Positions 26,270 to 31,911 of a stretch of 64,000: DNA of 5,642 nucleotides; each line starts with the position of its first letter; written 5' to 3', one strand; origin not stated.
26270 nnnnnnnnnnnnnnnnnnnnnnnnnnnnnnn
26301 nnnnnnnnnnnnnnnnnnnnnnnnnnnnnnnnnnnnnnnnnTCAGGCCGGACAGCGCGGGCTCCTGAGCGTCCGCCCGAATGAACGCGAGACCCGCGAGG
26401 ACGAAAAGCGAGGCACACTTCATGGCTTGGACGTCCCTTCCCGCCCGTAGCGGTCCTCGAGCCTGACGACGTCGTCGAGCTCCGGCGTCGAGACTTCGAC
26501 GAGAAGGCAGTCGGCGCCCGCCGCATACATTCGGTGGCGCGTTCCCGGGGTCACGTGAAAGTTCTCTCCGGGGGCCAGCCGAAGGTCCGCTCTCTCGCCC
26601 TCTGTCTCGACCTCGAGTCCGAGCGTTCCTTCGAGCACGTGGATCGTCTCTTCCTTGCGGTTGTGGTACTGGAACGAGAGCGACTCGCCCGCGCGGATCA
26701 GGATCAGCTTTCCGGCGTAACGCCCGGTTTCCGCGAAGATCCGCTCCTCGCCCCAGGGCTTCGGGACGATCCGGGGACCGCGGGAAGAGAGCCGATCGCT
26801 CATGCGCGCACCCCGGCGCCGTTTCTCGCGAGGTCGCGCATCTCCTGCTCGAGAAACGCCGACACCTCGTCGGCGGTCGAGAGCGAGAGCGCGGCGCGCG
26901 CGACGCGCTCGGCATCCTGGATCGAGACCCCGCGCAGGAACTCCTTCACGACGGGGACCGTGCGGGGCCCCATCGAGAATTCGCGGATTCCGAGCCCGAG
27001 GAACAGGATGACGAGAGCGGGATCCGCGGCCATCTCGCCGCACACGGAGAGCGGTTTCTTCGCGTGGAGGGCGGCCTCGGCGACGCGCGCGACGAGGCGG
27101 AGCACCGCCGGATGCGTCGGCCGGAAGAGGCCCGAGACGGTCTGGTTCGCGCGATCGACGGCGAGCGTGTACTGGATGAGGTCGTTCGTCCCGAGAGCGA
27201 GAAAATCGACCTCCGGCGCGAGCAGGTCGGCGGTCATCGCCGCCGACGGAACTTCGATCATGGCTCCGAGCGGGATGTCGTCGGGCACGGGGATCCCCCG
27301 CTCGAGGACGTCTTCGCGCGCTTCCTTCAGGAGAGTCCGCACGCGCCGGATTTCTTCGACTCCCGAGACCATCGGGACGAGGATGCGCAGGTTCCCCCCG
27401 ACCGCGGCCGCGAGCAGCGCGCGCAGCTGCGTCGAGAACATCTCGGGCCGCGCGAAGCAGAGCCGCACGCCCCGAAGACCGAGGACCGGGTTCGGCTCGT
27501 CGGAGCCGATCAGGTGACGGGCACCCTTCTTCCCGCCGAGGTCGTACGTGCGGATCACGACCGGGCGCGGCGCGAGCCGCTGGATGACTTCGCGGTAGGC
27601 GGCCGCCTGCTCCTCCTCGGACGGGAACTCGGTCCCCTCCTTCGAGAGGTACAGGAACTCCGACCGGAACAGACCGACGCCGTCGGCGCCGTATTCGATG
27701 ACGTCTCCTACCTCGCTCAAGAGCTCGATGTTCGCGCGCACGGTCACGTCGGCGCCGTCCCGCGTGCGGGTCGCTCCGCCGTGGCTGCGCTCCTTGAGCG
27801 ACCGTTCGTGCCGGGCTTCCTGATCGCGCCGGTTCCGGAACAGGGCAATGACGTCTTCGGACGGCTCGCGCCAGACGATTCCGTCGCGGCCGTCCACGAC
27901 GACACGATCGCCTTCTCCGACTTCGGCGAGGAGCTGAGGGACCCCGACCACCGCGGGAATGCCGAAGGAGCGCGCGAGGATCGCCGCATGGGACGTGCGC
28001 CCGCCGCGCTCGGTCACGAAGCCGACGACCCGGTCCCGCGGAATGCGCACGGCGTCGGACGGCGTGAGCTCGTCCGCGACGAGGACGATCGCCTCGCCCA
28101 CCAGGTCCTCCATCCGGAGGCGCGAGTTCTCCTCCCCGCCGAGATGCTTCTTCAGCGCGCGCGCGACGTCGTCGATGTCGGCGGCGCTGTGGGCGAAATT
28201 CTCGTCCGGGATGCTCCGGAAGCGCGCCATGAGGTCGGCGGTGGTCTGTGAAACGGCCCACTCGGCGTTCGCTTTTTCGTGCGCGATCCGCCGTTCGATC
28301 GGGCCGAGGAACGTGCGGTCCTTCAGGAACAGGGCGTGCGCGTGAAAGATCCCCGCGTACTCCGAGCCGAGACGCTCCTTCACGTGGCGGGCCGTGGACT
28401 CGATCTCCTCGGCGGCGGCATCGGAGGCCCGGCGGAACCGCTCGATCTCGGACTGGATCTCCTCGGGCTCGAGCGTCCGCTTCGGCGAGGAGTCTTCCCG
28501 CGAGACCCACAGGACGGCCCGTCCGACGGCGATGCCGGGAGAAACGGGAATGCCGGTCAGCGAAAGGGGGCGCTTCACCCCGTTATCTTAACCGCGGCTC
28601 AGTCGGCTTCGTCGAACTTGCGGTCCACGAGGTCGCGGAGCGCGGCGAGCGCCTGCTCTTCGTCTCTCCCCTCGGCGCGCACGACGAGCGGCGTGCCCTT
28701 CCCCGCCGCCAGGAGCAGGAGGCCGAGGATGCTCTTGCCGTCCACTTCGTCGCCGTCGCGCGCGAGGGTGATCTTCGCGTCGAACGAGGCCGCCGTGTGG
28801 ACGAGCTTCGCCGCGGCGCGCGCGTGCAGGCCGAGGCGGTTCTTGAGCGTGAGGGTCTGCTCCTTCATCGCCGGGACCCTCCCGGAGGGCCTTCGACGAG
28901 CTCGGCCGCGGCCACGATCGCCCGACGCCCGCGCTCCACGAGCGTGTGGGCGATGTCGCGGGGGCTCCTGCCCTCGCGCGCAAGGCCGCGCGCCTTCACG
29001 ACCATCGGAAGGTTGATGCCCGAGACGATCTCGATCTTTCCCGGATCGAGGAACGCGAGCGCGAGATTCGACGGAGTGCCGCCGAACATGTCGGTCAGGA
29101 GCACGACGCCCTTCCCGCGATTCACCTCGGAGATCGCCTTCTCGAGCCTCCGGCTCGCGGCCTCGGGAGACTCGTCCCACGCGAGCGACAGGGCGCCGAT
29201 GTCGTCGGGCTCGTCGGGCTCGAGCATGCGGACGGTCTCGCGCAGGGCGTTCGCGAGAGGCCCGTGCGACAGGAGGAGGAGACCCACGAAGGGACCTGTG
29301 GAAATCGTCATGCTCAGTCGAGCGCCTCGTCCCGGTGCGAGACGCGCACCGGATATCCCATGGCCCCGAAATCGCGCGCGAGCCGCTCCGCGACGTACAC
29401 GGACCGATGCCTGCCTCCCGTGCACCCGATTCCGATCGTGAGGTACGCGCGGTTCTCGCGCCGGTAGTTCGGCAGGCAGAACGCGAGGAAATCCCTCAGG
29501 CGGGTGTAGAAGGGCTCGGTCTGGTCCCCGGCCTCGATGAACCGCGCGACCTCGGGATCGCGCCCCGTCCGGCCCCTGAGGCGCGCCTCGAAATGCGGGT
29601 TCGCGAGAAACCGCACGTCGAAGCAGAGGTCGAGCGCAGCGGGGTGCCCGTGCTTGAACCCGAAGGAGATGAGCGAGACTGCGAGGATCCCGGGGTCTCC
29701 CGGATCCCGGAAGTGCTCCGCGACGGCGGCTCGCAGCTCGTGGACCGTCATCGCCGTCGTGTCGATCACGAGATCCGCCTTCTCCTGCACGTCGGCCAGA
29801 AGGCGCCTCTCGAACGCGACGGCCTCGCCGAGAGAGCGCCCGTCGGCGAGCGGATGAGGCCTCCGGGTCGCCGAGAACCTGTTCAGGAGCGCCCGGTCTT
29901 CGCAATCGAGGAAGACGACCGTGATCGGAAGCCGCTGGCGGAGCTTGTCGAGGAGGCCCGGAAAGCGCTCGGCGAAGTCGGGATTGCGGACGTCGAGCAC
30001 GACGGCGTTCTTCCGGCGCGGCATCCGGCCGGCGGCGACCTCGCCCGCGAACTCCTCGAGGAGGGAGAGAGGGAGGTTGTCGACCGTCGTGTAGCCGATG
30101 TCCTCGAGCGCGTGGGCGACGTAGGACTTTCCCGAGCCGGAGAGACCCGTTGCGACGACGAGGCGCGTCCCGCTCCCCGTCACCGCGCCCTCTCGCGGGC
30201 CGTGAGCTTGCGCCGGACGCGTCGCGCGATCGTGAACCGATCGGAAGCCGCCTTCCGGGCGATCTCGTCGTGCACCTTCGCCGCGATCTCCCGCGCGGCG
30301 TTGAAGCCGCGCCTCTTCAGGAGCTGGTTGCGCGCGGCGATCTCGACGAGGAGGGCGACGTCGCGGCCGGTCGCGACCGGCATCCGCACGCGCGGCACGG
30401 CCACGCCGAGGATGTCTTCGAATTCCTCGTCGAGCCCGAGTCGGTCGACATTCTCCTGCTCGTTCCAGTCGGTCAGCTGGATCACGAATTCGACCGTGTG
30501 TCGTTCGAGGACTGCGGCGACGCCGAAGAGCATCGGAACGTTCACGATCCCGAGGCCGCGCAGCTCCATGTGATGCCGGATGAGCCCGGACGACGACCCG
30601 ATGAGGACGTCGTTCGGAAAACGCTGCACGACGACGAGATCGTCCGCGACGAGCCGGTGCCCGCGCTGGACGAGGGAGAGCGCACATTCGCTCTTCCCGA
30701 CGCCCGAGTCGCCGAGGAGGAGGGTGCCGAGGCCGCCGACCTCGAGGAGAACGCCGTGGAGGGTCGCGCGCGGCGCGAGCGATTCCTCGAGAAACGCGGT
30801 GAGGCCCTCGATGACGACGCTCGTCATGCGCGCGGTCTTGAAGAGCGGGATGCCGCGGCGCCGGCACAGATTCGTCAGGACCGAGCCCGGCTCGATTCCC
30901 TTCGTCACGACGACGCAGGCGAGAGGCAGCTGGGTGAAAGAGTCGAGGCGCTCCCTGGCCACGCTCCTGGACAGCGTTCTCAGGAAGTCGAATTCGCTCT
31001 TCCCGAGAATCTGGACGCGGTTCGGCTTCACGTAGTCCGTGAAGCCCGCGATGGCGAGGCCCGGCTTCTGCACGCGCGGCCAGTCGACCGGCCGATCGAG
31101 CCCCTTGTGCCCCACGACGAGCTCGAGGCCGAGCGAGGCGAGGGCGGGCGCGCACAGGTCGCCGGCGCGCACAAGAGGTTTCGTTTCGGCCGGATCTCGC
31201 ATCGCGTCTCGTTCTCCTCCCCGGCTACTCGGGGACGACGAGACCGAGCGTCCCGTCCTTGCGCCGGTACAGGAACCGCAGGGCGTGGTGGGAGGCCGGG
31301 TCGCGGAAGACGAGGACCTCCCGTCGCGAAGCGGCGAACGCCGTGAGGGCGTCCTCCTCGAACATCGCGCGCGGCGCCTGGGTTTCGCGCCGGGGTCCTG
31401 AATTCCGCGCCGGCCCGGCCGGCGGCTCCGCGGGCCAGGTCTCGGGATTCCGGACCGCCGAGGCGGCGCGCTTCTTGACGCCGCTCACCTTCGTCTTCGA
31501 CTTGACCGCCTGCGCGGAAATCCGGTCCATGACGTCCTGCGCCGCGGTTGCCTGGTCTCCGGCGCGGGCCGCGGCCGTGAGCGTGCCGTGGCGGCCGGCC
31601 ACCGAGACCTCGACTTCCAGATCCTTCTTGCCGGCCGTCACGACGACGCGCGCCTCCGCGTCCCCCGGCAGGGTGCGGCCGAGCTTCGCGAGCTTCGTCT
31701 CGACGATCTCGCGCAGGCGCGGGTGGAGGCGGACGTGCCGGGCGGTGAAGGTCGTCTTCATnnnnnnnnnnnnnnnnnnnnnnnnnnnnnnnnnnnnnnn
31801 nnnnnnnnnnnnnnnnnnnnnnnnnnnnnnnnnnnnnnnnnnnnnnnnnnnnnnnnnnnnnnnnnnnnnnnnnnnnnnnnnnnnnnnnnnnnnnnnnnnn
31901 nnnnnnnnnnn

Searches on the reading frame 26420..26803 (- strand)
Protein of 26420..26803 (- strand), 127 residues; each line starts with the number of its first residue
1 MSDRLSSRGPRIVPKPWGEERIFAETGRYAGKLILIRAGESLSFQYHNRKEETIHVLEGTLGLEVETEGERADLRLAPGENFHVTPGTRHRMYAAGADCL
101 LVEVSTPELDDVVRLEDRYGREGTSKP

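Call 74: search_protein_families(library=pfam, proteins=[window:26420-26803:-], max_evalue=0.00001)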
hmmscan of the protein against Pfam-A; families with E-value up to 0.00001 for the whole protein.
window:26420-26803:- (127 aa): 3 families
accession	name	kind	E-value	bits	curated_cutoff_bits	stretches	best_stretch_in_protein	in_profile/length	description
PF07883.17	Cupin_2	-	1.6e-09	37.8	27.2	1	35-100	4-65/70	Cupin domain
PF01050.24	MannoseP_isomer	-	5e-09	36.8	23.6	1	12-117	11-116/116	Mannose-6-phosphate isomerase C-terminal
PF07385.18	Lyx_isomer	-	5.1e-07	29.6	20.8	0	72-108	154-190/222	D-lyxose isomerase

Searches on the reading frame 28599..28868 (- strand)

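Call 74: search_protein_families(library=pfam, proteins=[window:28599-28868:-], max_evalue=0.00001)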
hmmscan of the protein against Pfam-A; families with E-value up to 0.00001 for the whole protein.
window:28599-28868:- (89 aa): 1 family
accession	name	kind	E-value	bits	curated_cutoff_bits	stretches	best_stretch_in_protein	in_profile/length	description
PF00381.24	PTS-HPr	-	8.5e-28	96.7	23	1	3-82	2-80/81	PTS HPr component phosphorylation site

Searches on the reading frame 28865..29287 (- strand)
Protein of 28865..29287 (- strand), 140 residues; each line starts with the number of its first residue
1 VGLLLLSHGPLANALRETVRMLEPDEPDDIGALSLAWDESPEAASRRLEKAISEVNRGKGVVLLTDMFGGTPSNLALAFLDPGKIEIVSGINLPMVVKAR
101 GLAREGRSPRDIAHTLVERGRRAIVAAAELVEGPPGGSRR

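Call 74: search_protein_families(library=pfam, proteins=[window:28865-29287:-], max_evalue=0.00001)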
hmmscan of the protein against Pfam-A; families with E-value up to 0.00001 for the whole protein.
window:28865-29287:- (140 aa): 1 family
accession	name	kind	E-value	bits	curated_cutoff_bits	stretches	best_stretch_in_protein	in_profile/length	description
PF03610.21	EIIA-man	-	5.4e-22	78.5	21.4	1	2-103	1-103/116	PTS system fructose IIA component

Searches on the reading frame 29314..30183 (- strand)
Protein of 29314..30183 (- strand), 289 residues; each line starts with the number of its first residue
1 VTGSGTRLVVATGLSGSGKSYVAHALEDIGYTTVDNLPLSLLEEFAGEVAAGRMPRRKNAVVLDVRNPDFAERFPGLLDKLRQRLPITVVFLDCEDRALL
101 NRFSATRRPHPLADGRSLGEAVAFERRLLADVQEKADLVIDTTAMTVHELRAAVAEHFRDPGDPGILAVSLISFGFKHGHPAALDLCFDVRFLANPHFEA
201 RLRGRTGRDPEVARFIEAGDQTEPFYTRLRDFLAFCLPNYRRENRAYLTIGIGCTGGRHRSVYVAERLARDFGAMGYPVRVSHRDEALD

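Call 74: search_protein_families(library=pfam, proteins=[window:29314-30183:-], max_evalue=0.00001)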
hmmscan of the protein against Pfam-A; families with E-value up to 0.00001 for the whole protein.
window:29314-30183:- (289 aa): 2 families
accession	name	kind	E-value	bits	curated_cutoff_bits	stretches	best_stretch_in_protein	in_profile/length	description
PF22740.1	PapZ_C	-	1.6e-43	148.2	27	1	168-285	2-119/121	RapZ C-terminal domain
PF03668.21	RapZ-like_N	-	2e-39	135.4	25.4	1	8-159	3-155/158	RapZ-like N-terminal domain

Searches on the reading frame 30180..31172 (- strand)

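Call 74: search_protein_families(library=pfam, proteins=[window:30180-31172:-], max_evalue=0.00001)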
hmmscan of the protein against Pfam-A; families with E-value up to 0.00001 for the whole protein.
window:30180-31172:- (330 aa): 2 families
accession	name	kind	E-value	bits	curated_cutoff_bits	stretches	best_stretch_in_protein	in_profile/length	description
PF07475.17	Hpr_kinase_C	-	2e-61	206.9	33.3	1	131-299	2-170/171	HPr Serine kinase C-terminal domain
PF02603.21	Hpr_kinase_N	-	8.7e-29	100.5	24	1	14-128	10-125/125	HPr Serine kinase N terminus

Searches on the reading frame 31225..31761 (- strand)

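Call 74: search_protein_families(library=pfam, proteins=[window:31225-31761:-], max_evalue=0.00001)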
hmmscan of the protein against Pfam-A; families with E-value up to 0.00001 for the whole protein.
window:31225-31761:- (178 aa): 1 family
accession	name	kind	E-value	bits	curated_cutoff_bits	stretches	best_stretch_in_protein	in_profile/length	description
PF02482.25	Ribosomal_S30AE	-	1.8e-12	48.3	23.7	1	4-92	2-87/88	Sigma 54 modulation protein / S30EA ribosomal protein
